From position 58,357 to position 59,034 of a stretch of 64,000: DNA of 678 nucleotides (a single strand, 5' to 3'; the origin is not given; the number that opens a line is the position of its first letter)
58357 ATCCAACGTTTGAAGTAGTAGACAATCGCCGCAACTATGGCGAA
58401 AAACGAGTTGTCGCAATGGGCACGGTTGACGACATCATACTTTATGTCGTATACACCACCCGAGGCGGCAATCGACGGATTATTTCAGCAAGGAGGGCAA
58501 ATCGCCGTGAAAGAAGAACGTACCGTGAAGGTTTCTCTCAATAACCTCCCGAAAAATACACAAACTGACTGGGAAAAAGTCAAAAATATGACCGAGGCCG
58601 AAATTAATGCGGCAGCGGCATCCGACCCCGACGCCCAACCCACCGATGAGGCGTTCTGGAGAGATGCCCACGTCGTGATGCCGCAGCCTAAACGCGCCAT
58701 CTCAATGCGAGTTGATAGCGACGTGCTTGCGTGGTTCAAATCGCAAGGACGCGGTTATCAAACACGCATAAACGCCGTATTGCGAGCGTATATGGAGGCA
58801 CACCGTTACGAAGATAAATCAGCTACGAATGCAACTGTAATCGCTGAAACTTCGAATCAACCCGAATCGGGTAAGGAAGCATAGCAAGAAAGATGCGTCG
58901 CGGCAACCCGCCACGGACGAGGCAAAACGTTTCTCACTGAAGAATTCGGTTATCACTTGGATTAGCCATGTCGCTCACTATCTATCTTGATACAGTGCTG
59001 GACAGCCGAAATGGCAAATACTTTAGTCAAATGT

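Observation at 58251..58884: BrnT/BrnA toxin-antitoxin pair inserted between the cas effector and adaptation modules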

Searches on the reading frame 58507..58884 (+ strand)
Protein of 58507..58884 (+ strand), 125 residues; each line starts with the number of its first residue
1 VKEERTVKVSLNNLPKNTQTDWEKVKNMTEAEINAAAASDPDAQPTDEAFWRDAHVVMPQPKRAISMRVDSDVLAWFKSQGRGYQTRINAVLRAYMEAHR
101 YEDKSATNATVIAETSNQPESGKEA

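Call 3: search_protein_families(library=pfam, proteins=[window:58507-58884:+], max_evalue=0.01)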
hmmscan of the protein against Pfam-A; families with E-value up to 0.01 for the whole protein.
window:58507-58884:+ (125 aa): 1 family
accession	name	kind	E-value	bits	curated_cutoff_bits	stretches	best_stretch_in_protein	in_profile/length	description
PF14384.12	BrnA_antitoxin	-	1.9e-18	67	26.1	1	34-96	23-68/68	BrnA antitoxin of type II toxin-antitoxin system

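Call 5: search_protein_families(library=ncbifam, proteins=[window:58507-58884:+], max_evalue=0.001)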
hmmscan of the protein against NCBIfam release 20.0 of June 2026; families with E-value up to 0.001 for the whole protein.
window:58507-58884:+ (125 aa): 0 families

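Call 33: search_solved_structures(query=window:58507-58884:+, max_evalue=1, show_alignments=2)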
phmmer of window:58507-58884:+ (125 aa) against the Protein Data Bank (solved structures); distinct sequences matched with E-value up to 1: 3.
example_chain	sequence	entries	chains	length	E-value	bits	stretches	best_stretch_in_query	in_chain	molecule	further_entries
3hg7_A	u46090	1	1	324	0.15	15.7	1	42-93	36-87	D-isomer specific 2-hydroxyacid dehydrogenase family protein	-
6vfi_A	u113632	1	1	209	0.39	14.3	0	65-113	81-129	O43_dn18A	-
9lpk_A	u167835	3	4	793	0.98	13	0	33-80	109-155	E3 ubiquitin-protein ligase UHRF1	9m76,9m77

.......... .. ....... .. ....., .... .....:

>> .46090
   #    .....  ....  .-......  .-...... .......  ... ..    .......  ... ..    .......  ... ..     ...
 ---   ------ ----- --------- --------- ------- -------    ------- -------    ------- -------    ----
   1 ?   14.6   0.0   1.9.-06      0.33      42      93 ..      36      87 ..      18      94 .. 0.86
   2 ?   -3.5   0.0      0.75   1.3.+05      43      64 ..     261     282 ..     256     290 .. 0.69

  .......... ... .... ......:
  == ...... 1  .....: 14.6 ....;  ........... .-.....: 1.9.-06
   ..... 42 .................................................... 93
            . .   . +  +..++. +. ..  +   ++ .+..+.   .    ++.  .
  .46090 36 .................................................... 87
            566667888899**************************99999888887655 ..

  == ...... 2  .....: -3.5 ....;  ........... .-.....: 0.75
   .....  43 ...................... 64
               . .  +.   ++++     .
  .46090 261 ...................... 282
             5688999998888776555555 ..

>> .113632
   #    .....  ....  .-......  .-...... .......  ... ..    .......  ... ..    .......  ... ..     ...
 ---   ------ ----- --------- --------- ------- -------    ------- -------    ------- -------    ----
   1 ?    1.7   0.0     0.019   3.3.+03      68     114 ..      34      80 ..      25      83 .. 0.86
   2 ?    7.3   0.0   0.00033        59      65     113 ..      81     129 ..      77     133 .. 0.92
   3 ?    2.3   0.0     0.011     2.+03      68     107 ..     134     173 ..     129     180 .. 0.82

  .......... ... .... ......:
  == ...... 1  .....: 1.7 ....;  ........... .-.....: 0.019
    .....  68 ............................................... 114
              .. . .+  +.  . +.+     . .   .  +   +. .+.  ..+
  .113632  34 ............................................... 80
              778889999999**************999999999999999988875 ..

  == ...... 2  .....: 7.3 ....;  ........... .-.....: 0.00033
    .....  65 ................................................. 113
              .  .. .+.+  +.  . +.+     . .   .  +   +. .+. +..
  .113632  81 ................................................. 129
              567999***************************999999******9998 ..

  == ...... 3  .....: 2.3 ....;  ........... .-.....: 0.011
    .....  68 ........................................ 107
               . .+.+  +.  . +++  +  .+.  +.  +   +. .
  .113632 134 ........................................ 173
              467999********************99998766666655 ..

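Call 59: search_protein_families(library=padloc, proteins=[window:58507-58884:+], max_evalue=0.01)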
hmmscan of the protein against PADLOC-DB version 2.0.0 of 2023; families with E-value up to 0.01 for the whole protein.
window:58507-58884:+ (125 aa): 0 families
